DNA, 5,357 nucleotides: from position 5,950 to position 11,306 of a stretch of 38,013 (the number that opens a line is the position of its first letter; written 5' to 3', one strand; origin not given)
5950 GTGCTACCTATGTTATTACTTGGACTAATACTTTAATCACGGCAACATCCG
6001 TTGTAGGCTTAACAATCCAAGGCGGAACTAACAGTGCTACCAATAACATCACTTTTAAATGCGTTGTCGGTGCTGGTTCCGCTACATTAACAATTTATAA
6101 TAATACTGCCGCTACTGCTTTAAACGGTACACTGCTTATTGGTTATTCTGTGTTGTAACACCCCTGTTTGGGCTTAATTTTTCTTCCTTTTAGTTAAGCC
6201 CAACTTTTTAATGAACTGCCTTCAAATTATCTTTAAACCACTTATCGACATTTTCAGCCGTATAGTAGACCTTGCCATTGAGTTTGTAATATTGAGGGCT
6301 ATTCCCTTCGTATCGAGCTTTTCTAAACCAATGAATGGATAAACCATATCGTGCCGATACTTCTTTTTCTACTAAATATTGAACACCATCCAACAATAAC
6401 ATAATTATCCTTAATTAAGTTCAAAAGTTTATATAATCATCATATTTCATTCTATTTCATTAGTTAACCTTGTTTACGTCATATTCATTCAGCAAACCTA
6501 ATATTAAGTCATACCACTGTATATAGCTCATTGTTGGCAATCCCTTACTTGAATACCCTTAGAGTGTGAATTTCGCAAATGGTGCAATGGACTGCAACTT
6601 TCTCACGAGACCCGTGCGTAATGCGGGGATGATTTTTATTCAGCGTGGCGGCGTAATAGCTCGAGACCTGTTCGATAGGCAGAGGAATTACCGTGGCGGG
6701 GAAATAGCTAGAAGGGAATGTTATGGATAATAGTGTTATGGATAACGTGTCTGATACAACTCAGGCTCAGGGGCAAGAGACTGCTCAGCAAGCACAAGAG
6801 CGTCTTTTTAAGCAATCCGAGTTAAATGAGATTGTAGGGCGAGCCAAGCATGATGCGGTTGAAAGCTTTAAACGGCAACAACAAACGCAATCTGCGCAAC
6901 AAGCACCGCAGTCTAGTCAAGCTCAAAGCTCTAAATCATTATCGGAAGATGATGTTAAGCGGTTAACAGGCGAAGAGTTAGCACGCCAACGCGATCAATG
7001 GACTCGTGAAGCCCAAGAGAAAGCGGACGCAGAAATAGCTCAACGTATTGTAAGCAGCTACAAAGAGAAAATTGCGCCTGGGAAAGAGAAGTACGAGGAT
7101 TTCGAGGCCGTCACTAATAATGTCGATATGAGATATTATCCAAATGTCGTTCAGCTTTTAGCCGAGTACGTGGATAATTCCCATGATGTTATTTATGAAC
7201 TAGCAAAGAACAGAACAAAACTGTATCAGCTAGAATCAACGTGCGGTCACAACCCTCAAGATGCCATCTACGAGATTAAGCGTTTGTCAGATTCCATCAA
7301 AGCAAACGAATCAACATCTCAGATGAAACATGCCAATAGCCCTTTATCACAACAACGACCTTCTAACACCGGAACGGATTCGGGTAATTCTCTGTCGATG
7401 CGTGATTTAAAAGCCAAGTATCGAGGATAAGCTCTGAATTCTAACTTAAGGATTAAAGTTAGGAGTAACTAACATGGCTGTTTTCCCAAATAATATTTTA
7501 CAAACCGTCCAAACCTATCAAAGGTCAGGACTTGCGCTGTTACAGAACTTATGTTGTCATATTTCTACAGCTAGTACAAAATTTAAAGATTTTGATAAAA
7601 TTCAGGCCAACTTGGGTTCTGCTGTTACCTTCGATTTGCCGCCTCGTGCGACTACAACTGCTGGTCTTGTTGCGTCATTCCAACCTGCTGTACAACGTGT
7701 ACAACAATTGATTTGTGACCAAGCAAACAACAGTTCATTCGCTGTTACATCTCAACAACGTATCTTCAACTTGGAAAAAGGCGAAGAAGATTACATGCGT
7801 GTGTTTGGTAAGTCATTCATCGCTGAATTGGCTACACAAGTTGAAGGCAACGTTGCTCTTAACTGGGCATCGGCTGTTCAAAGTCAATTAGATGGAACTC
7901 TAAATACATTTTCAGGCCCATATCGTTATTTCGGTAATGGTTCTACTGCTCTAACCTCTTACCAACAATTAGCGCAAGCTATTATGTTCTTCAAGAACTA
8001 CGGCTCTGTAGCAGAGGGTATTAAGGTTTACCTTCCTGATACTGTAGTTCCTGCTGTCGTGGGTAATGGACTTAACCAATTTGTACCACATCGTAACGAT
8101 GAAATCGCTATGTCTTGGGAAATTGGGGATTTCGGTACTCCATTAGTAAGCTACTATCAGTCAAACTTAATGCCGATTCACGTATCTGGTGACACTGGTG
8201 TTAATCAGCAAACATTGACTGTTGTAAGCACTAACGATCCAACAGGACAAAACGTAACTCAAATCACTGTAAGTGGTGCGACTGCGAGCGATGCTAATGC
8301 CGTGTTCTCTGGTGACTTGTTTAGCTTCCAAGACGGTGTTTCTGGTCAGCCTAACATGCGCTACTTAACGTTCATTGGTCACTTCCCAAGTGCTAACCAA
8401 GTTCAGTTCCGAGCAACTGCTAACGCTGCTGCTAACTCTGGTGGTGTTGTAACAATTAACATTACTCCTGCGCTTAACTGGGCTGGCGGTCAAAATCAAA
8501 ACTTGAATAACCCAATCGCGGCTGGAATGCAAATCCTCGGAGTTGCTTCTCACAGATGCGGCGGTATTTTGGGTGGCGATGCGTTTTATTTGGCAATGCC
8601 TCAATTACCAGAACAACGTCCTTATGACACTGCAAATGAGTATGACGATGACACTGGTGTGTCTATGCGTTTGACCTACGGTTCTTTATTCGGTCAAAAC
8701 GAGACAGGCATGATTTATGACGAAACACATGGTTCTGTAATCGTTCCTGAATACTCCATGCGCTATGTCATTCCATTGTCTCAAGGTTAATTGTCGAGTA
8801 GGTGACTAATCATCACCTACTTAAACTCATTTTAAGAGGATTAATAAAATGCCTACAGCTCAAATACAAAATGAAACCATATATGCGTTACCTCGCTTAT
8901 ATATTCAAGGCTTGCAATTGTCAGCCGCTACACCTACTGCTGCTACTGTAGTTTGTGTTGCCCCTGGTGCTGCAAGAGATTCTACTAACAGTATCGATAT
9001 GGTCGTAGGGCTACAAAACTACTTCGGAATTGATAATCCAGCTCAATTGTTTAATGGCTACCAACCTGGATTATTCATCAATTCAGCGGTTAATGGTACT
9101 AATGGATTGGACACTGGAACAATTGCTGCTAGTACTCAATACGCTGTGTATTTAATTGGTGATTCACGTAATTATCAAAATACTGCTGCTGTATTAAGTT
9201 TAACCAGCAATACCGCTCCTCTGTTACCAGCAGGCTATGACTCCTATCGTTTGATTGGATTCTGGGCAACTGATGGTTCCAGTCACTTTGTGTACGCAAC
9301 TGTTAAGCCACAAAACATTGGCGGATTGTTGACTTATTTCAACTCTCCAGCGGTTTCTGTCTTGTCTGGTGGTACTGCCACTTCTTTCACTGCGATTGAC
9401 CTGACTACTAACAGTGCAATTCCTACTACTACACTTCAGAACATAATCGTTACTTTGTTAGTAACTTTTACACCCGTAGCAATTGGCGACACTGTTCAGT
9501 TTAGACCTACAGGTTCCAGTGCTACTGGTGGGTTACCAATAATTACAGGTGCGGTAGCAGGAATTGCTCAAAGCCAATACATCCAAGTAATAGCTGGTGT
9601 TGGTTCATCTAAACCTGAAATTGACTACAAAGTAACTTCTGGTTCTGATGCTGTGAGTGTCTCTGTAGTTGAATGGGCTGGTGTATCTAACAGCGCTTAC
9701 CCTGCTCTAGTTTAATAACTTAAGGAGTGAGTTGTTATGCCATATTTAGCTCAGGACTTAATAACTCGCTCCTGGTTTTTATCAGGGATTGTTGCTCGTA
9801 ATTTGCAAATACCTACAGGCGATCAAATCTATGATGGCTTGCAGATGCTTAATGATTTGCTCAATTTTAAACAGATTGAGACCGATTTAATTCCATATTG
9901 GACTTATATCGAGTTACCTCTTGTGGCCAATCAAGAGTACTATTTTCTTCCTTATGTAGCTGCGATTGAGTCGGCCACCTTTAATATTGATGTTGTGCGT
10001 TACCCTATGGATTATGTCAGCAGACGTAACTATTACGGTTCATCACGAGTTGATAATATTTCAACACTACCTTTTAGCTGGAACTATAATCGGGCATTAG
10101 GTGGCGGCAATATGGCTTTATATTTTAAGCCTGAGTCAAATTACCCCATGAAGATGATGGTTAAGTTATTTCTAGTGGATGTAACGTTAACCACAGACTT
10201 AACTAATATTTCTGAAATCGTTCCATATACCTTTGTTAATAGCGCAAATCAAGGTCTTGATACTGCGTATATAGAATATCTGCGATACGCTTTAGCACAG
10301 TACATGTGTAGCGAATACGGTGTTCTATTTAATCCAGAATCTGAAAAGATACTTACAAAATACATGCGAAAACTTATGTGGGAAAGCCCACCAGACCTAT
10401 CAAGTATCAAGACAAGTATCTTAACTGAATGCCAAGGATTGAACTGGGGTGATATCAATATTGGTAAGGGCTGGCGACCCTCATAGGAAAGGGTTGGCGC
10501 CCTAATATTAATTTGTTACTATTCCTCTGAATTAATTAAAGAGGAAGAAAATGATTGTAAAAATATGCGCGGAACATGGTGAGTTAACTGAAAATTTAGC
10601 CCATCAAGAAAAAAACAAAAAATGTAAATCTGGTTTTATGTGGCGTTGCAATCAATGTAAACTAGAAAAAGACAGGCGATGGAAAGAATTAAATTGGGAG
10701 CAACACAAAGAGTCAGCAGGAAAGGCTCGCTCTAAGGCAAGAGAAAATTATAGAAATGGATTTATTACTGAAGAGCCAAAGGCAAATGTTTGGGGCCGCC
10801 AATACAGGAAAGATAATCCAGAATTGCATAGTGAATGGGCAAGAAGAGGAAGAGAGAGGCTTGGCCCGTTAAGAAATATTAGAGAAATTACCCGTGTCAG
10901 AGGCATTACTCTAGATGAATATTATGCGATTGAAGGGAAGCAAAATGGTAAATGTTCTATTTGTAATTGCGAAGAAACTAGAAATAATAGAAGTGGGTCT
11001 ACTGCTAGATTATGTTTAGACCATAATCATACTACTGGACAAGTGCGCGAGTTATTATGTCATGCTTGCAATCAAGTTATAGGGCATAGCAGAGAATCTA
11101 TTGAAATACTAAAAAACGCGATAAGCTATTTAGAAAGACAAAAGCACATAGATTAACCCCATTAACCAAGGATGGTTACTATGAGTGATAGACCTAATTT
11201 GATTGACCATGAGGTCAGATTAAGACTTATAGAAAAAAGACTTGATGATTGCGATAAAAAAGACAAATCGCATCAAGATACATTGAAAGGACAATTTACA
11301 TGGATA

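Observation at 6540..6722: G+C-rich, tandemly duplicated, hairpin-bearing leader upstream of scaffold/coat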

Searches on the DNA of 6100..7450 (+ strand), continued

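Call 41: search_with_rna_model(model_id=R1, sources=[L172, L147, L159, L140, L156, L122, L124, L111, L141, L175, L139], max_evalue=1)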
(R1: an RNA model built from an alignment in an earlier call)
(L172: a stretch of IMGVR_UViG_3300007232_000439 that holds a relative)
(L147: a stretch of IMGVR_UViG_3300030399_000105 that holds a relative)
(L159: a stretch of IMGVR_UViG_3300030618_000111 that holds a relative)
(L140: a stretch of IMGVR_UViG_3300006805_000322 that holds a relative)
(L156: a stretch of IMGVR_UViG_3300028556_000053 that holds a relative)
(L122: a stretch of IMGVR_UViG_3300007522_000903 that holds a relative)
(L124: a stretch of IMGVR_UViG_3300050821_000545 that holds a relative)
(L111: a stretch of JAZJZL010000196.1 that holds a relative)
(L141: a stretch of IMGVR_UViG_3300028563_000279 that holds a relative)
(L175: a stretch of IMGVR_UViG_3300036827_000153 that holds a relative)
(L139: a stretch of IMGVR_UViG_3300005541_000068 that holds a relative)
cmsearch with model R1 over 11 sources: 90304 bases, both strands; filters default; matches with E-value up to 1: 21.
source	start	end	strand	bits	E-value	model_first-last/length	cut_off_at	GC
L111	58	104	-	60.7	5.5e-16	1-48/48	no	0.51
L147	581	627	+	60.5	6.3e-16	1-48/48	no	0.55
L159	2991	3037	+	60.5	6.3e-16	1-48/48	no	0.55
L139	3372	3418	-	60.4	6.9e-16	1-48/48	no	0.55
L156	452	499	-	57.4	5e-15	1-48/48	no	0.56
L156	375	423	-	57.1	6.3e-15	1-48/48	no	0.55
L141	1759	1807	+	57.1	6.3e-15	1-48/48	no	0.55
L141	1683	1730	+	56.1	1.2e-14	1-48/48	no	0.54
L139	3323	3371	-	55.5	1.8e-14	1-48/48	no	0.53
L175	2410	2459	-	54.6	3.2e-14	1-48/48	no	0.58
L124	6866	6912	+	52.3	1.5e-13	1-48/48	no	0.47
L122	722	770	-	51.5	2.7e-13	1-48/48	no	0.43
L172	734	783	+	50.2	6e-13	1-48/48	no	0.56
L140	11164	11215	-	45.4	1.6e-11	1-48/48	no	0.56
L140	11115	11163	-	44.8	2.4e-11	1-48/48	no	0.55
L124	6913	6976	+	40.1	5.3e-10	1-48/48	no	0.52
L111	105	170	-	30.9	2.5e-07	1-48/48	no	0.45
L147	531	559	+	25.8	7.8e-06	1-48/48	no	0.52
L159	2941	2969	+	25.8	7.8e-06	1-48/48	no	0.52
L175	2460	2510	-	18.6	0.001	1-48/48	no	0.49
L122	660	721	-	16.2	0.0049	1-48/48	no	0.53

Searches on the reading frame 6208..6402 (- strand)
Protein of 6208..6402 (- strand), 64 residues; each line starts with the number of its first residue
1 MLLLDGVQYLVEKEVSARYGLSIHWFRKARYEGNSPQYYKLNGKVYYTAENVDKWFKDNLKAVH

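Call 10: search_protein_families(library=phrogs, proteins=[window:6208-6402:-], max_evalue=0.01)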
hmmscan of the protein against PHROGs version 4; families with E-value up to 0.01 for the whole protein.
window:6208-6402:- (64 aa): 2 families
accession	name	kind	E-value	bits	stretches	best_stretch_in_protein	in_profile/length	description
phrog_66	-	integration and excision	0.0012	19.6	1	9-59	93-143/412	excisionase and transcriptional regulator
phrog_17173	-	unknown function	0.0025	18.9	1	12-60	46-93/98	-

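Call 11: search_protein_families(library=pfam, proteins=[window:6208-6402:-], max_evalue=0.01)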
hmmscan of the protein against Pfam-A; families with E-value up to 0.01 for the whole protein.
window:6208-6402:- (64 aa): 0 families

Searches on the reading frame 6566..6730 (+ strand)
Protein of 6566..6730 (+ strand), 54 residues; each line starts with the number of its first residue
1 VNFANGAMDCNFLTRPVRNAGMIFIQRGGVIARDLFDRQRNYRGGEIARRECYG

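Call 10: search_protein_families(library=phrogs, proteins=[window:6566-6730:+], max_evalue=0.01)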
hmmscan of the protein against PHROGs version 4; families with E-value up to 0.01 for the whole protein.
window:6566-6730:+ (54 aa): 0 families

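Call 11: search_protein_families(library=pfam, proteins=[window:6566-6730:+], max_evalue=0.01)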
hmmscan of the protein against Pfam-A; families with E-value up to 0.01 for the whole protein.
window:6566-6730:+ (54 aa): 0 families

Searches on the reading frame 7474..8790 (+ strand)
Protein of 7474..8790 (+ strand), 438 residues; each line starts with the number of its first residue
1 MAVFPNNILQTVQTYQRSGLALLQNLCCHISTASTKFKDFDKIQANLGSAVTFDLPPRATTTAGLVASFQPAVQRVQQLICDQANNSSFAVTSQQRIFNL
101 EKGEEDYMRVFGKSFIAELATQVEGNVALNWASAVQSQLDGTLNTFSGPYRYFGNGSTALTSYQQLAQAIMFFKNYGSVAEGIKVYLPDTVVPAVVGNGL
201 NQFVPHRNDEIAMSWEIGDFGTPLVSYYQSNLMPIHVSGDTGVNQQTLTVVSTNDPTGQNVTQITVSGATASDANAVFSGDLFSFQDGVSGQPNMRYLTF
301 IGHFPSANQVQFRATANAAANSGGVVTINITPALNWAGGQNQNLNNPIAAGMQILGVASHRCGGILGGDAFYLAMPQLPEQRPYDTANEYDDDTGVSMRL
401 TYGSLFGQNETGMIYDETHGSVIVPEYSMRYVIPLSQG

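Call 10: search_protein_families(library=phrogs, proteins=[window:7474-8790:+], max_evalue=0.01)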
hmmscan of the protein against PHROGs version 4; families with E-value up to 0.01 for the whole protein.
window:7474-8790:+ (438 aa): 1 family
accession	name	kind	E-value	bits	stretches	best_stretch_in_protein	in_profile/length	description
phrog_1302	-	tail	0.00062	20.3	1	165-335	56-154/201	distal tail protein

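Call 11: search_protein_families(library=pfam, proteins=[window:7474-8790:+], max_evalue=0.01)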
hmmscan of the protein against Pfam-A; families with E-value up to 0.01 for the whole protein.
window:7474-8790:+ (438 aa): 0 families

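Call 12: find_related_loci(query=window:7474-8790:+, collection=viral_contigs, flank=4000)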
Query window:7474-8790:+ (438 aa) in viral_contigs; peptide patterns used: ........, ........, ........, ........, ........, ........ (x = any residue, [..] = any of these).
189 stretches matched a pattern; 187 encode a relative of the query (tblastn E <= 1e-3); the best 80 are kept; 80 distinct loci.
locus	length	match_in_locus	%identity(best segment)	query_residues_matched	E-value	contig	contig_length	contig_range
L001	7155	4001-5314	100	1-438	0e+0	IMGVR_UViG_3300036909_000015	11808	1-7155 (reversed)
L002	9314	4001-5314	98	1-438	0e+0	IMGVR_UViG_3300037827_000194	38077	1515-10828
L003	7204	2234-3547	98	1-438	0e+0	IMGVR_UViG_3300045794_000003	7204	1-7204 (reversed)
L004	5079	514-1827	98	1-438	0e+0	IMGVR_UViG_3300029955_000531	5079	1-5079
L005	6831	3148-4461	98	1-438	0e+0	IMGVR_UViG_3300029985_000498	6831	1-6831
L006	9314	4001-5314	98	1-438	0e+0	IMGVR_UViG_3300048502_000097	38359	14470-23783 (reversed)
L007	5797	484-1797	97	1-438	0e+0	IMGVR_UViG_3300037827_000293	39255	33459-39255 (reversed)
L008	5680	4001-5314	98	1-438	0e+0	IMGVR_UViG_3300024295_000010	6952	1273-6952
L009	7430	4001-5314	94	1-438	0e+0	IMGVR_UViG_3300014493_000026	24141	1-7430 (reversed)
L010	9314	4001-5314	94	1-438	0e+0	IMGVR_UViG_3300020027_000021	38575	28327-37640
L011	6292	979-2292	92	1-438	0e+0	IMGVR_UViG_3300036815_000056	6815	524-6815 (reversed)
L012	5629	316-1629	93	1-438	0e+0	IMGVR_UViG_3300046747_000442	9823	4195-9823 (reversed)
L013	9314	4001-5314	91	1-438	0e+0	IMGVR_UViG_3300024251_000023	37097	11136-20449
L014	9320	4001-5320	92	1-438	0e+0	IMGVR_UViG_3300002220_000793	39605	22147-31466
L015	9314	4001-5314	91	1-438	0e+0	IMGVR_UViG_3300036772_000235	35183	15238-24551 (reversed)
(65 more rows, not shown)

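Call 13: find_related_loci(query=window:7474-8790:+, collection=genome_contigs, flank=4000)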
Query window:7474-8790:+ (438 aa) in genome_contigs; peptide patterns used: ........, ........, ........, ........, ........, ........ (x = any residue, [..] = any of these).
43 stretches matched a pattern; 6 encode a relative of the query (tblastn E <= 1e-3); 6 distinct loci.
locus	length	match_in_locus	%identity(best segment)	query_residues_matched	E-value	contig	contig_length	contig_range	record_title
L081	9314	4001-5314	91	1-438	0e+0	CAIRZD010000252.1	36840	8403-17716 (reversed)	MAG: uncultured Bacteroidetes bacterium isolate AM_bin-2607 genome assembly, contig: bin-2607:252/508, whole genome shot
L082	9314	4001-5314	90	1-438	0e+0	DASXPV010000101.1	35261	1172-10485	MAG TPA_asm: Rhabdochlamydiaceae bacterium isolate SMAG_U5417 k141_3843622, whole genome shotgun sequence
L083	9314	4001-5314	81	1-438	0e+0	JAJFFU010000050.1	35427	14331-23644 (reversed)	MAG: Parvularculaceae bacterium isolate OFTM115 OFTM115_49, whole genome shotgun sequence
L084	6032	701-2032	69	1-437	0e+0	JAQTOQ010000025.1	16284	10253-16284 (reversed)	MAG: Sulfuricurvum sp. isolate STA_91 NODE_6836_length_16284_cov_3.191620_Sandtown_A, whole genome shotgun sequence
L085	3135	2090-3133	80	1-345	0e+0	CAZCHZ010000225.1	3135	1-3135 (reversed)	MAG TPA_asm: uncultured Legionellaceae bacterium isolate SRP200132_co2_152 genome assembly, contig: NODE_49775_length_31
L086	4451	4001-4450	81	1-150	4e-77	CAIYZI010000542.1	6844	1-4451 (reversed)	MAG: uncultured beta proteobacterium isolate B4coas_bin-0731 genome assembly, contig: bin-0731:542/760, whole genome sho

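Call 30: search_dna_similar(query=window:7474-8790:+, collection=phages, mode=protein, max_rows=20)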
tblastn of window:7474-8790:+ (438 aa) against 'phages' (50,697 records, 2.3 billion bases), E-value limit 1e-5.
Records with a match: 18; places in all: 18; records where one place covers at least 80% of the query: 3.
Best place of each record, by identity: <60% 18.
By first word of the organism name: Vibrio 16; Shewanella 2.
By host as written in the record: Vibrio crassostreae 10; Vibrio tasmaniensis 2; Shewanella inventionis KX27 2; Vibrio alginolyticus 1; Vibrio sp. 1; - 1; Vibrio cyclitrophicus 1.
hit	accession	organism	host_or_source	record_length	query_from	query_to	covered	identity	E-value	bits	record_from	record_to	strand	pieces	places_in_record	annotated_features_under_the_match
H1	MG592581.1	Vibrio phage 1.211.A._10N.222.52.F11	Vibrio tasmaniensis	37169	1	430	98%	23.0%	2e-8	63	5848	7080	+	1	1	coat protein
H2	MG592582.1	Vibrio phage 1.211.B._10N.222.52.F11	Vibrio tasmaniensis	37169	1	430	98%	23.0%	2e-8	63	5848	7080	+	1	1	coat protein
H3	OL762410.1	Vibrio phage vB_ValP_FGH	Vibrio alginolyticus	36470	1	430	98%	22.7%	2e-7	59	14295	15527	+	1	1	major capsid protein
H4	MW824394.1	Vibrio phage 41E34.2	Vibrio crassostreae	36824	1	349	80%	23.3%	5e-9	65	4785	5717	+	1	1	putative major capsid protein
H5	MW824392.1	Vibrio phage 34E29.1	Vibrio crassostreae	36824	1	349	80%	23.3%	5e-9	65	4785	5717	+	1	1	hypothetical protein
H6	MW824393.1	Vibrio phage 36E38.1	Vibrio crassostreae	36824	1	349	80%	23.3%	5e-9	65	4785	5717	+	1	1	coat protein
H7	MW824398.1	Vibrio phage 44E38.1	Vibrio crassostreae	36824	1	349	80%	23.3%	5e-9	65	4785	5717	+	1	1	major capsid protein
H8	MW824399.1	Vibrio phage 44E38.2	Vibrio crassostreae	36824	1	349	80%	23.3%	5e-9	65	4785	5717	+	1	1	hypothetical protein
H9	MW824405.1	Vibrio phage 75E35.1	Vibrio crassostreae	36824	1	349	80%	23.3%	5e-9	65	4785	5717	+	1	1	hypothetical protein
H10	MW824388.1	Vibrio phage 24E30.2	Vibrio crassostreae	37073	1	349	80%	23.3%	5e-9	65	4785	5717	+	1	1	hypothetical protein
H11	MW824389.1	Vibrio phage 24E35.2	Vibrio crassostreae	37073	1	349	80%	23.3%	5e-9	65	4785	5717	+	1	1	hypothetical protein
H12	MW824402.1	Vibrio phage 64E30.1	Vibrio crassostreae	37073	1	349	80%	23.3%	5e-9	65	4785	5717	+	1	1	hypothetical protein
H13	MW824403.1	Vibrio phage 66E30.1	Vibrio crassostreae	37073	1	349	80%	23.3%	5e-9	65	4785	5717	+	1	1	putative major capsid protein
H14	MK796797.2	Shewanella phage X14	Shewanella inventionis KX27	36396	1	346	79%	23.3%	6e-9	64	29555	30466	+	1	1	coat protein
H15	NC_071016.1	Shewanella phage X14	Shewanella inventionis KX27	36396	1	346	79%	23.3%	6e-9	64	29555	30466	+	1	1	major head protein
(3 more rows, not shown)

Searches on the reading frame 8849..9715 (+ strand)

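Call 10: search_protein_families(library=phrogs, proteins=[window:8849-9715:+], max_evalue=0.01)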
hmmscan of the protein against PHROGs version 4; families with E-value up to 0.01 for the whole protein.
window:8849-9715:+ (288 aa): 1 family
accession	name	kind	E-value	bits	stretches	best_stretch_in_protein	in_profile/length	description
phrog_17105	-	unknown function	0.00069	19.3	1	77-119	259-301/528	-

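Call 11: search_protein_families(library=pfam, proteins=[window:8849-9715:+], max_evalue=0.01)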
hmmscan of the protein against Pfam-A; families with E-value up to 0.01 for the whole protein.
window:8849-9715:+ (288 aa): 0 families

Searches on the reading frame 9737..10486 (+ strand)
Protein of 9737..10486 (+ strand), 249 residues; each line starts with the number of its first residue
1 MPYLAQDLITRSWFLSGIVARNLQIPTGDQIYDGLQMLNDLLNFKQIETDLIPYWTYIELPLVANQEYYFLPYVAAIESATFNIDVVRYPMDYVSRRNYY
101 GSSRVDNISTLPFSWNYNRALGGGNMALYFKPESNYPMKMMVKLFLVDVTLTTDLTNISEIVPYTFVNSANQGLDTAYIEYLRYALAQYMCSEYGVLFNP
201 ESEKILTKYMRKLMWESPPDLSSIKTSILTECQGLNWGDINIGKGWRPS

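Call 10: search_protein_families(library=phrogs, proteins=[window:9737-10486:+], max_evalue=0.01)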
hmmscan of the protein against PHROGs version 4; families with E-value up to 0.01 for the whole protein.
window:9737-10486:+ (249 aa): 1 family
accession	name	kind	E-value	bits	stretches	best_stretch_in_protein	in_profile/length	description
phrog_12985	-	unknown function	2.7e-07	31.6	1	6-196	5-191/238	-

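Call 11: search_protein_families(library=pfam, proteins=[window:9737-10486:+], max_evalue=0.01)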
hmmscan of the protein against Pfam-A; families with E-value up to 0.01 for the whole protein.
window:9737-10486:+ (249 aa): 0 families

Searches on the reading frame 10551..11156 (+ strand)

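Call 69: search_protein_families(library=pfam, proteins=[window:10551-11156:+], max_evalue=0.01)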
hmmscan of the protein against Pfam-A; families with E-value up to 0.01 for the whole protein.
window:10551-11156:+ (201 aa): 1 family
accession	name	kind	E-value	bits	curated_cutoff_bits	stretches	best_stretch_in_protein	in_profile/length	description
PF02945.21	Endonuclease_7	-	2.8e-20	72.4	23.6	1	115-195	6-81/82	Recombination endonuclease VII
